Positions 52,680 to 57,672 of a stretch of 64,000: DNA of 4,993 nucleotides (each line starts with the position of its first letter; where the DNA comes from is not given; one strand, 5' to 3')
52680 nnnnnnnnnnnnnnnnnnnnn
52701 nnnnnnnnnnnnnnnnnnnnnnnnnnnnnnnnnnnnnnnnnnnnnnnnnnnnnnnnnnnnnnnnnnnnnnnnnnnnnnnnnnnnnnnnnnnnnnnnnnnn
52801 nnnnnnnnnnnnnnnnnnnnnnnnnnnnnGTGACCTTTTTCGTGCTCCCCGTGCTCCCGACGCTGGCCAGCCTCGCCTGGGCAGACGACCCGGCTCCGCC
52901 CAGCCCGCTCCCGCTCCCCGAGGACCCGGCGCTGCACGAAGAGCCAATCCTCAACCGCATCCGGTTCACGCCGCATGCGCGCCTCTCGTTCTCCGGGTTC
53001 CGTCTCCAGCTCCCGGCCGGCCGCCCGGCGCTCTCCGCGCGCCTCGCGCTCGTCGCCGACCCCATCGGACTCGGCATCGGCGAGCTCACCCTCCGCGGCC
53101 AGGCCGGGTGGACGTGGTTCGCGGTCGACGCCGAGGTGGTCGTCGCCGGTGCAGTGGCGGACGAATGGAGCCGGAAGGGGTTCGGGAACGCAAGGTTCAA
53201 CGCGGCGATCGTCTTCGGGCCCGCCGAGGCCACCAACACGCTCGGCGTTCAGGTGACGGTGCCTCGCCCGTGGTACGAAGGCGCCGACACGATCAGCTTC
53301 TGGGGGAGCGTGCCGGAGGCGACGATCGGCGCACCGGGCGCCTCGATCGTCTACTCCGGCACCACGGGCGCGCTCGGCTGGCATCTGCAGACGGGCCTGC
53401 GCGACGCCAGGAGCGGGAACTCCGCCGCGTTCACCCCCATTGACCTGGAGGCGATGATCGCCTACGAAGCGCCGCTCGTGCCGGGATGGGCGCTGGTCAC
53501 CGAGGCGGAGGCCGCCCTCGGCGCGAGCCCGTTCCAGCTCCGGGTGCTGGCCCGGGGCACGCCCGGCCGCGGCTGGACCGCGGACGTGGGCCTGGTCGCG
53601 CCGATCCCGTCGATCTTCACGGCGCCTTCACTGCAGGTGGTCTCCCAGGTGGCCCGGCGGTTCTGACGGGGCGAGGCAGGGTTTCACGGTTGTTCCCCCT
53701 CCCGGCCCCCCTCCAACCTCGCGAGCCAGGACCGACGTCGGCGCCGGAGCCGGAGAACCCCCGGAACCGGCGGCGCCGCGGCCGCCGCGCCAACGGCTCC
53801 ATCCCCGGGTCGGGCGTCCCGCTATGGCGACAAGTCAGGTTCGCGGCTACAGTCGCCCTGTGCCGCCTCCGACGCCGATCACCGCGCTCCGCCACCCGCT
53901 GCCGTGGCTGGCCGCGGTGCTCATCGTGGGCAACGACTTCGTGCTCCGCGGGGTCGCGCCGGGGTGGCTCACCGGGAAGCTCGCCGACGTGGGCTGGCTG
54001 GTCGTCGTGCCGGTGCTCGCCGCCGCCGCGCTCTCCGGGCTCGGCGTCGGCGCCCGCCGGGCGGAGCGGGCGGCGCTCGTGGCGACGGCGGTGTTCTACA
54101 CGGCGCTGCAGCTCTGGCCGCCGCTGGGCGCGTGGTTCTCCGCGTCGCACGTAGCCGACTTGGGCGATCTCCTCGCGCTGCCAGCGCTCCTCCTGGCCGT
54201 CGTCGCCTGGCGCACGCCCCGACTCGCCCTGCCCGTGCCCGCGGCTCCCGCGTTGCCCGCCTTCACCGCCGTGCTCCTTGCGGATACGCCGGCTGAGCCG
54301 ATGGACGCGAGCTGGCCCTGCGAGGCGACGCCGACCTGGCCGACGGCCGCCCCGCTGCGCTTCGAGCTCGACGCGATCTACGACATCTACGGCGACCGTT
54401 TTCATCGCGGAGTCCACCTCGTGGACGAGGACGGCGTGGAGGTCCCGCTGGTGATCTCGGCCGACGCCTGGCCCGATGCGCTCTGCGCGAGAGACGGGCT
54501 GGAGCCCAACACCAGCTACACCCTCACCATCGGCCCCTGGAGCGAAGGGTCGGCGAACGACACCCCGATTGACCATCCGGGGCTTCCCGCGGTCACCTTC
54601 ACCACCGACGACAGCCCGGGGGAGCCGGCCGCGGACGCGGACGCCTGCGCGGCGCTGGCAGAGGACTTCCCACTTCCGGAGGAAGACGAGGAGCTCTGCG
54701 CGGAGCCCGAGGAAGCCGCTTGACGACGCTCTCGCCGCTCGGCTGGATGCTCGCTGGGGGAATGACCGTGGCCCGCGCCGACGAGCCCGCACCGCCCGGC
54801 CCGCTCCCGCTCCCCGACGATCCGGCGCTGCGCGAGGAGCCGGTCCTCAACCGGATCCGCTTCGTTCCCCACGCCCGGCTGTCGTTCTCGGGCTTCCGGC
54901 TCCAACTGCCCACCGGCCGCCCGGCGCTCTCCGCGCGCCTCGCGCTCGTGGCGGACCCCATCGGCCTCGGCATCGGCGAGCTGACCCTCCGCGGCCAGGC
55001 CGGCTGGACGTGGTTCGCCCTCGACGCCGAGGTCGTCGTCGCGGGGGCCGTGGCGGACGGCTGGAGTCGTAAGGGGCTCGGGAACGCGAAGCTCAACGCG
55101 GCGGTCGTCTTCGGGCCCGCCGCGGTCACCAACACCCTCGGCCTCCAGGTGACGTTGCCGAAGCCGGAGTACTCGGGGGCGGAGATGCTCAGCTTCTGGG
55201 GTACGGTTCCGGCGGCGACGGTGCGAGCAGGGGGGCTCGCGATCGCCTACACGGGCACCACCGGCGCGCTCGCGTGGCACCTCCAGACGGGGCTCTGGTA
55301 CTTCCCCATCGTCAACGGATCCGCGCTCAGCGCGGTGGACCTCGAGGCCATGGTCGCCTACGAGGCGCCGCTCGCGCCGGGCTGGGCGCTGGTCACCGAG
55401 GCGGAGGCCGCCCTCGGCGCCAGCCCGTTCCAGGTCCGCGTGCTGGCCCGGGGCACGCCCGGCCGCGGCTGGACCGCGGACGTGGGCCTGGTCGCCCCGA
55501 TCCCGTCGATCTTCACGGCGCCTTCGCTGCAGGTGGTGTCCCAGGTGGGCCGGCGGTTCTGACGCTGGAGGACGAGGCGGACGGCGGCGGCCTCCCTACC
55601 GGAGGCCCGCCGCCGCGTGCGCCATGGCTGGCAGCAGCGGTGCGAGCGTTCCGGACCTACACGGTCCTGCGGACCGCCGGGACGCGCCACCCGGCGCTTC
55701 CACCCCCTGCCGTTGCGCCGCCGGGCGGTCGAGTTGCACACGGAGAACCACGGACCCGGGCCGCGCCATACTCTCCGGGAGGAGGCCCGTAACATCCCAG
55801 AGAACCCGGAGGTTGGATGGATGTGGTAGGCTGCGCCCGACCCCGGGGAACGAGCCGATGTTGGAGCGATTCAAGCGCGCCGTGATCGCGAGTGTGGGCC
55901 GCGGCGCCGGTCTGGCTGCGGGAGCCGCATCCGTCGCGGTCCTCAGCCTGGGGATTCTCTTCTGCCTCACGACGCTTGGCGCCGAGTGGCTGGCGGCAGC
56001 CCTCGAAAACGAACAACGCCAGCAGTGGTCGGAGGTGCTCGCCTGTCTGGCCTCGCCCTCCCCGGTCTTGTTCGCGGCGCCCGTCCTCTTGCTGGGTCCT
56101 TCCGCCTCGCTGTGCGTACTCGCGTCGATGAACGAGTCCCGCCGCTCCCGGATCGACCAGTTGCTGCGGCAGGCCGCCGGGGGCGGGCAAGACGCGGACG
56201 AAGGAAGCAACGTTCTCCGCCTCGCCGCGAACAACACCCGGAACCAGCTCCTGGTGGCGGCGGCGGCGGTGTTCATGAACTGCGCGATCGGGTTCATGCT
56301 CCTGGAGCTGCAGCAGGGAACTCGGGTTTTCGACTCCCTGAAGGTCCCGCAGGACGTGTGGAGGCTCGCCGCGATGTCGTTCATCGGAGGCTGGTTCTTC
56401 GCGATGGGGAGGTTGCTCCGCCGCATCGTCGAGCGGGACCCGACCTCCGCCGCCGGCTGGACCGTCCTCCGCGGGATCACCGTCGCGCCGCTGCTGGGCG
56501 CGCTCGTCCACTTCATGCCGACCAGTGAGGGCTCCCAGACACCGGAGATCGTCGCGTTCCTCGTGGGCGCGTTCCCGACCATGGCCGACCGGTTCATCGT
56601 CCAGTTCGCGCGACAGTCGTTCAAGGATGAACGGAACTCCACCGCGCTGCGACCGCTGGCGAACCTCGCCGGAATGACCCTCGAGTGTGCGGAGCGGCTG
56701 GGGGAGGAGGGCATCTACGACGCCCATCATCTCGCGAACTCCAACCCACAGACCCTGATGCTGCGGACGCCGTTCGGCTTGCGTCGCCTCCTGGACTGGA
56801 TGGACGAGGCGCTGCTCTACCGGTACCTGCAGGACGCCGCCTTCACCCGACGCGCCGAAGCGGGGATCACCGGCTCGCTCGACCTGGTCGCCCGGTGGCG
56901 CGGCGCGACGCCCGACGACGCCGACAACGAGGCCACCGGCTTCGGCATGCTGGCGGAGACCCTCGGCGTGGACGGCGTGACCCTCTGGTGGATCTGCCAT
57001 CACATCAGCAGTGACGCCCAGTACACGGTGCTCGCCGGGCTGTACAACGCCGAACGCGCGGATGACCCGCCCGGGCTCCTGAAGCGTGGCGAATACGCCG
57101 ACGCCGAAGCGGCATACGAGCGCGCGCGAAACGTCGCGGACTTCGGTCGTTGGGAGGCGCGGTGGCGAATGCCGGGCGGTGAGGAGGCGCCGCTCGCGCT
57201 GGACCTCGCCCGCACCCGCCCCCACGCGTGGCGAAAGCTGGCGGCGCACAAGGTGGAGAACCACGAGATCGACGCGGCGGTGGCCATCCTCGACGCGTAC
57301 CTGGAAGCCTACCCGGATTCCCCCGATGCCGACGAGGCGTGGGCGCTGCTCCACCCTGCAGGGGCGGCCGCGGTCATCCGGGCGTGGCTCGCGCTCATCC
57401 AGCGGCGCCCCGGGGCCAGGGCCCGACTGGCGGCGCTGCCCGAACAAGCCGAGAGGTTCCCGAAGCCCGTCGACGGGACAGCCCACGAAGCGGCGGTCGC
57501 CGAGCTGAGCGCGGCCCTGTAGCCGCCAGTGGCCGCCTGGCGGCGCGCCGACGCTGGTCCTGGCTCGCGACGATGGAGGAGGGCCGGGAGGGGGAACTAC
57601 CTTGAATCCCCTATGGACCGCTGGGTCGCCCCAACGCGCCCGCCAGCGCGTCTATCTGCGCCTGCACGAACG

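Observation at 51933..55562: Tandem duplication of a two-gene trans-envelope module (five-TM Ig-like protein plus beta-barrel), with mosaic conservation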

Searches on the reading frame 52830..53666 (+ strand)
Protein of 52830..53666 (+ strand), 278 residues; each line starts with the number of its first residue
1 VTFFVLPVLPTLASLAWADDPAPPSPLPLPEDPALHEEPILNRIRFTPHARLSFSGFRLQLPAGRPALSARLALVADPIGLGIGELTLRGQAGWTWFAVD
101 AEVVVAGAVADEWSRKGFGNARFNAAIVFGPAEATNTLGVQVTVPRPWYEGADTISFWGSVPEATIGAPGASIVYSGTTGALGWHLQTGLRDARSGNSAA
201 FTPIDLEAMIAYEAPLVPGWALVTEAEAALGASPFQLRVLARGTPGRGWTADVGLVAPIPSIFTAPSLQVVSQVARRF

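Call 3: search_protein_families(library=pfam, proteins=[window:52830-53666:+], max_evalue=0.1)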
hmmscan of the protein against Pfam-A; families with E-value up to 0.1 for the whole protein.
window:52830-53666:+ (278 aa): 0 families

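Call 4: search_protein_families(library=ncbifam, proteins=[window:52830-53666:+], max_evalue=0.1)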
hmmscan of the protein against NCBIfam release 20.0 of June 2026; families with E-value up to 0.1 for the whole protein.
window:52830-53666:+ (278 aa): 0 families

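Call 7: find_homologous_proteins(query=window:52830-53666:+)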
Query window:52830-53666:+ (278 aa): 6 proteins with E <= 0.001 among 8000 candidates.
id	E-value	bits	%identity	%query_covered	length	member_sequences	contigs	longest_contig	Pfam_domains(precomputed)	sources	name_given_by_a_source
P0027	5.1e-178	609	100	100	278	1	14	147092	-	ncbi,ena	-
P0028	1.9e-157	541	90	100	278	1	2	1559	-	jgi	-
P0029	5.0e-134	464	81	88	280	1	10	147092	-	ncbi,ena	-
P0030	2.3e-133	462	78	100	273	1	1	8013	-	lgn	-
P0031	1.7e-124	433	74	100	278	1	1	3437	-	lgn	-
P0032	3.6e-43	166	44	83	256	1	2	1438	-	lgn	-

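Call 13: find_encoding_contigs(protein=P0027, flank=10000, max_places=3)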
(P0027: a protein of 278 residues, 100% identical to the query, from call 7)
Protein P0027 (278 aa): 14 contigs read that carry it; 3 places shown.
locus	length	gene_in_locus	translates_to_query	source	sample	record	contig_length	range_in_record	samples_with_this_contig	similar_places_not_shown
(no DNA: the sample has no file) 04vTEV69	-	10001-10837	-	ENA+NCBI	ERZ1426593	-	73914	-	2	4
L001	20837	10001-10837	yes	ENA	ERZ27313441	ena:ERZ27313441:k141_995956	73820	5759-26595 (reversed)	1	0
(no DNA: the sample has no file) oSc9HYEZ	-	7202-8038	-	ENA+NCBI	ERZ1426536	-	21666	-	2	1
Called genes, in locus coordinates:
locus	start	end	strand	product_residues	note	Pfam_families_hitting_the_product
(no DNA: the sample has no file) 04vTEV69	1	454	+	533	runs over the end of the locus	PF00069:Pkinase, PF07714:PK_Tyr_Ser-Thr, PF08308:PEGA (faint)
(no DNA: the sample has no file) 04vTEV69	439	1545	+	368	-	-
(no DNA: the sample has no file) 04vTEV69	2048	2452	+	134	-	-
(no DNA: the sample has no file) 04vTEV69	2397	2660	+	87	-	-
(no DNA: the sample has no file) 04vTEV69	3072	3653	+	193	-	-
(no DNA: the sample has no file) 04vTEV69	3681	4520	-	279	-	PF07885:Ion_trans_2, PF01007:IRK (weak), PF17655:IRK_C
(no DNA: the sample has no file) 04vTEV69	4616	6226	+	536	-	PF00149:Metallophos, PF02872:5_nucleotid_C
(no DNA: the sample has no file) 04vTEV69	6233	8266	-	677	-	PF11775:CobT_C (faint)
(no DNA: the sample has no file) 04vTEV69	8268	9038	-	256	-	PF01078:Mg_chelatase (faint), PF12774:AAA_6 (faint), PF07726:AAA_3 (weak), PF07728:AAA_5, PF08406:CbbQ_C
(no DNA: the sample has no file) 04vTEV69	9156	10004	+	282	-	-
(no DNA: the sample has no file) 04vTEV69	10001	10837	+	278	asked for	-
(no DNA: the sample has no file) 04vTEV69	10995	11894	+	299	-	-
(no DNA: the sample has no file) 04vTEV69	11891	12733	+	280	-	-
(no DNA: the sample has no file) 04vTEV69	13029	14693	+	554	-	-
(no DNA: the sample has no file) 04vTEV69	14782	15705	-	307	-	PF00135:COesterase, PF20434:BD-FAE, PF07859:Abhydrolase_3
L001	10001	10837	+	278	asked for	-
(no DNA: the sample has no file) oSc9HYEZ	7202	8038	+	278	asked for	-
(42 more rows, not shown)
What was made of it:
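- The same A-B-A-B order is found in three independent assemblies (call 13).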

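Call 22: search_protein_representatives(alignment_id=A2)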
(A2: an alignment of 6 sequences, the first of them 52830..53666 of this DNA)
Query: 6 sequences, 278 profile positions. Proteins with E-value up to 0.001 (for the whole library): 46; up to 1e-10: 26; up to 1e-30: 14. The best 46 are listed.
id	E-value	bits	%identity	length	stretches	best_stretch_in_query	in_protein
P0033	7.9e-83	294.2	-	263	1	9-278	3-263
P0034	2.1e-82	292.8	-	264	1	19-278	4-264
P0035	8.1e-49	182.6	-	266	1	27-277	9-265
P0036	3.7e-46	173.9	-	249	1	48-275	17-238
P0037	3.5e-44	167.4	-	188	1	93-275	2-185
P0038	2.8e-43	164.4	-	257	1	55-277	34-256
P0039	1.8e-41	158.5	-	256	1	50-272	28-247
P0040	1.1e-40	156.0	-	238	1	49-278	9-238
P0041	1.4e-40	155.6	-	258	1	22-274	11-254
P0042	2.4e-39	151.5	-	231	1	49-271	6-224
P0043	2.6e-39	151.4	-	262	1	57-274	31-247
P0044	2.8e-37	144.7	-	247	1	50-271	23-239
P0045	3.5e-36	141.2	-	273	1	50-277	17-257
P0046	1.1e-35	139.5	-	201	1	86-274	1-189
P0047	1.9e-30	122.4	-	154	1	157-277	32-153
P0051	6.1e-21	91.2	-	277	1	103-277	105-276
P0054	8.4e-15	71.0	-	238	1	65-275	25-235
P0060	3.3e-10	56.0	-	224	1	56-269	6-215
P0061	6.2e-10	55.0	-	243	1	70-274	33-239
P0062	3.6e-09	52.5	-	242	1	55-277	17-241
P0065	6.1e-09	51.8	-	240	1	55-275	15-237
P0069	6.6e-07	45.1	-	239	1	61-270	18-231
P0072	1.0e-05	41.2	-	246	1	55-276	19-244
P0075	7.9e-05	38.3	-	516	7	71-115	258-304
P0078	4.9e-04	35.7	-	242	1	69-266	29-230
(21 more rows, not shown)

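Call 24: search_protein_families(library=pfam, proteins=[P0051, P0054, P0060, P0061, P0062, P0065, P0069, P0072, P0075, P0078], max_evalue=0.1)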
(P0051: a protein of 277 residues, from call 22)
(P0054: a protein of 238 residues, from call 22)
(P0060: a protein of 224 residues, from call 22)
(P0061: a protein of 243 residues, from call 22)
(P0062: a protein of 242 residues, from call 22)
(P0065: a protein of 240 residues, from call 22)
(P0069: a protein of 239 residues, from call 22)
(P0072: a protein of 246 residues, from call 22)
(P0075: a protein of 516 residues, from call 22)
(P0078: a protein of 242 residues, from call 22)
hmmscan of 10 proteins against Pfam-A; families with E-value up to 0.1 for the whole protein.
P0051 (277 aa): 0 families

P0054 (238 aa): 0 families

P0060 (224 aa): 0 families

P0061 (243 aa): 0 families

P0062 (242 aa): 0 families

P0065 (240 aa): 0 families

P0069 (239 aa): 0 families

P0072 (246 aa): 0 families

P0075 (516 aa): 6 families
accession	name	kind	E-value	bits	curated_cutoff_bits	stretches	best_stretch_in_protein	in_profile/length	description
PF01839.29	FG-GAP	-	4.2e-28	97.2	22.1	5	412-443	6-27/37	FG-GAP repeat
PF13517.12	FG-GAP_3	-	5.9e-23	81.7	26.9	4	314-375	1-60/61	FG-GAP-like repeat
PF03160.20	Calx-beta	-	5.6e-13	49.4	27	1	43-151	7-118/119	Calx-beta domain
PF12256.14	TcdB_toxin_midN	-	8.7e-12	45.1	24.8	0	311-338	31-58/181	Insecticide toxin TcdB middle/N-terminal region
PF16743.10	PliI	-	8.7e-09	35.6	27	0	462-503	63-103/123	Periplasmic lysozyme inhibitor of I-type lysozyme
PF18884.5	TSP3_bac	-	1.7e-06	28.2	25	1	17-36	2-21/22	Bacterial TSP3 repeat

P0078 (242 aa): 1 family
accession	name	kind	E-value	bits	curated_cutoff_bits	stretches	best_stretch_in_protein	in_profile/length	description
PF20093.5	DUF6484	-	0.035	15.2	27.6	1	59-101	21-60/61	Domain of unknown function (DUF6484)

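Call 29: predict_structure(alignment_id=A2)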
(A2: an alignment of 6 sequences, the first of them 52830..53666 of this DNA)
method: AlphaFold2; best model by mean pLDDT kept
length: 278 residues; sequences in the alignment: 6
mean_pLDDT: 41.9   pTM: 0.36
mean pLDDT of the five models: 41.9, 40.6, 34.4, 31.8, 29.6
residues with pLDDT >= 90: 0; 70-90: 9; 50-70: 63; < 50: 206
segments of 3 or more residues with pLDDT < 50: 1-180, 182-186, 196-199, 262-265, 274-278
pLDDT, mean of each block of 10 residues (from residue 1): 40 36 34 32 23 28 36 41 43 39 40 35 35 28 26 22 27 43 50 48 57 72 67 58 61 57 48 46
secondary structure, 60 per line:
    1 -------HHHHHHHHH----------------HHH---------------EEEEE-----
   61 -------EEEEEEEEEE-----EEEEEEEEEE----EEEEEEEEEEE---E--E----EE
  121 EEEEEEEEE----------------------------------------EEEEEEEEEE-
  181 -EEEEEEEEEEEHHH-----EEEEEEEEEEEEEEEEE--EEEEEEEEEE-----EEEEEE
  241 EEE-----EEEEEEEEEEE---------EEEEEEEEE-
elements in order: H8-16 E51-55 E68-77 E83-92 E97-107 E119-129 E170-179 E182-192 E201-217 E220-229 E235-243 E249-259 E269-277
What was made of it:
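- On Outer-membrane beta-barrel proteins (for B): The AF2 model has pLDDT 42 and pTM 0.36 from a 6-sequence alignment (call 29).
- Closest known: Small 12-stranded outer-membrane barrels. Different: The model is low confidence (call 29).
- B's AF2 model is poor (pLDDT 42, 6-sequence alignment; call 29). B's barrel is unproven (call 29).
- Tried and rejected: B structure: the AF2 run used the shallow 6-sequence alignment and gave pLDDT 42 (call 29).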

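Call 44: search_solved_structures(query=A4, max_evalue=10)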
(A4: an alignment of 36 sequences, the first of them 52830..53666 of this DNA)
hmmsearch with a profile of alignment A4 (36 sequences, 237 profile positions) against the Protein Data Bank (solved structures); distinct sequences matched with E-value up to 10: 0.

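Call 45: search_protein_families(library=pfam, alignment_id=A4, max_evalue=10)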
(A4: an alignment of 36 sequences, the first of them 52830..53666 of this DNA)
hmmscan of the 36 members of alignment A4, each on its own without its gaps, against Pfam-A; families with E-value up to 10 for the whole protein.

A. member 1, window:52830-53666:+ (278 aa): 0 families

B. families by the number of members that match (of 36 scanned): 4 families
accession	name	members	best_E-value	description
PF20093.5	DUF6484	1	0.035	Domain of unknown function (DUF6484)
PF10620.15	MdcG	1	0.046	Phosphoribosyl-dephospho-CoA transferase MdcG C-terminal domain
PF20997.2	DUF3195_C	1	0.27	Protein of unknown function (DUF3195) C-terminal domain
PF19463.4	DUF6000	1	0.33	Family of unknown function (DUF6000)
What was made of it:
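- Closest known: Small 12-stranded outer-membrane barrels. Different: None of these families is hit in Pfam or in PDB sequence searches (calls 3, 44, 45).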

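Call 67: fold_search(model_id=the predicted structure, library=pdb)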
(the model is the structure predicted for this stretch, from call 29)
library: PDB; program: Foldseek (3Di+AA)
matches with E <= 10: 979; with E <= 0.001: 1
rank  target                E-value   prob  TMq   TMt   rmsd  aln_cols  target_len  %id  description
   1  4e1t                  9.0e-04  1.00  0.31  0.34  11.4       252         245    8  X-ray crystal structure of the transmembrane beta-domain from invasin from Yersinia pseudotuberculosis (released 2012-06-13)
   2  4azl_B                1.4e-03  0.92  0.18  0.13  14.8       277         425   10  In meso structure of alginate transporter, AlgE, from Pseudomoas aeruginosa, PAO1, crystal form 2. (released 2013-07-03)
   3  4azl_A                2.4e-03  0.89  0.18  0.13  14.8       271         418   11  In meso structure of alginate transporter, AlgE, from Pseudomoas aeruginosa, PAO1, crystal form 2. (released 2013-07-03)
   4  4pr7_A                2.5e-03  1.00  0.38  0.58   8.1       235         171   10  KdgM porin in complex with disordered oligogalacturonate (released 2014-06-11)
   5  4fqe                  2.9e-03  1.00  0.37  0.56   8.3       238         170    9  KdgM porin (released 2013-06-26)
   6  2wjq                  3.0e-03  1.00  0.33  0.41   9.9       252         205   11  NanC porin structure in hexagonal crystal form. (released 2009-10-13)
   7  2r89_A                3.7e-03  1.00  0.35  0.29  13.1       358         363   11  Crystal structure of the long-chain fatty acid transporter FadL mutant delta N3 (released 2008-09-23)
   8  2wjr                  3.9e-03  1.00  0.34  0.43   9.7       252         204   10  NanC porin structure in rhombohedral crystal form. (released 2009-10-13)
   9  7pge                  4.3e-03  1.00  0.32  0.41   8.4       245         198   12  copper transporter PcoB (released 2022-07-06)
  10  7prn                  5.8e-03  0.99  0.33  0.32  12.3       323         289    7  E1M, D97A, E99A MUTANT OF RH. BLASTICA PORIN (released 1998-08-12)
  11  3prn                  5.8e-03  0.96  0.26  0.26  12.6       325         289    8  E1M, A104W MUTANT OF RH. BLASTICA PORIN (released 1998-08-12)
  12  1prn                  6.1e-03  0.63  0.23  0.21  13.7       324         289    9  REFINED STRUCTURE OF PORIN FROM RHODOPSEUDOMONAS BLASTICA AND COMPARISON WITH THE PORIN FROM RHODOBACTER CAPSULATUS (released 1994-10-15)
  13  2prn                  7.5e-03  0.94  0.28  0.28  13.5       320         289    8  RHODOPSEUDOMONAS BLASTICA PORIN, TRIPLE MUTANT E1M, E99W, A116W (released 1999-01-13)
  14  8uzl_C                8.7e-03  1.00  0.27  0.46   8.6       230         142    8  Designed Transmembrane beta-barrel- TMB10_163 (released 2024-07-17)
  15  8xua_A                9.6e-03  1.00  0.37  0.46   8.9       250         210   10  Oligogalacturonate-specific porin from Vibrio harveyi (VhGalP) (released 2024-12-25)
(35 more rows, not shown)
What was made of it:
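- On Outer-membrane beta-barrel proteins (for B): Foldseek hits are nearly all outer-membrane barrels, but TM-scores are 0.3-0.58 (call 67).
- Closest known: Small 12-stranded outer-membrane barrels. Same: They are the best Foldseek matches of B's model (call 67).
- Foldseek hits of the weak model are almost all outer-membrane barrels of 10-14 strands, including invasin, KdgM, NanC, PcoB, FapF and OMPLA (call 67).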

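Call 71: search_protein_families(library=padloc, proteins=[window:52830-53666:+], max_evalue=0.01)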
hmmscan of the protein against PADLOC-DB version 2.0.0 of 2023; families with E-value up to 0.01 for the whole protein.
window:52830-53666:+ (278 aa): 0 families

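Call 88: find_encoding_contigs(protein=P0031, flank=4000, max_places=2)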
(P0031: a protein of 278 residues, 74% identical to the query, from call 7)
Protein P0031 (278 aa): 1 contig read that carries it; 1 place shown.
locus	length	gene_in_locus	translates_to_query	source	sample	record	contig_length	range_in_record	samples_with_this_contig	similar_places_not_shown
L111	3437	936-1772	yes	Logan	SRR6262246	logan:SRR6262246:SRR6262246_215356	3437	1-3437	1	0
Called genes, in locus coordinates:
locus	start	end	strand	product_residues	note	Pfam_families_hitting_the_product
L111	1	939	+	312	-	?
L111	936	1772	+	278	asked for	-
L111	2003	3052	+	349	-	-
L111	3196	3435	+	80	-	?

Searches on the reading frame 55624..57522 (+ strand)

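Call 3: search_protein_families(library=pfam, proteins=[window:55624-57522:+], max_evalue=0.1)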
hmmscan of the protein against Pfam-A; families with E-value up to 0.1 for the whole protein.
window:55624-57522:+ (632 aa): 2 families
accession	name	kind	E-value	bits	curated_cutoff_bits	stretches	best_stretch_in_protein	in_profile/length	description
PF13428.12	TPR_14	-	9.8e-05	23.1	23.5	1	533-574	1-42/44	Tetratricopeptide repeat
PF14559.12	TPR_19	-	0.0078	17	25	1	525-571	17-63/68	Tetratricopeptide repeat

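Call 4: search_protein_families(library=ncbifam, proteins=[window:55624-57522:+], max_evalue=0.1)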
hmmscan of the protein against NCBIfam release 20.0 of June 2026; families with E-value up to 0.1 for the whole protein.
window:55624-57522:+ (632 aa): 0 families

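Call 71: search_protein_families(library=padloc, proteins=[window:55858-57522:+], max_evalue=0.01)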
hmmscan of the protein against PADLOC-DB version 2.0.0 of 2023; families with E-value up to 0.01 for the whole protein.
window:55858-57522:+ (554 aa): 0 families
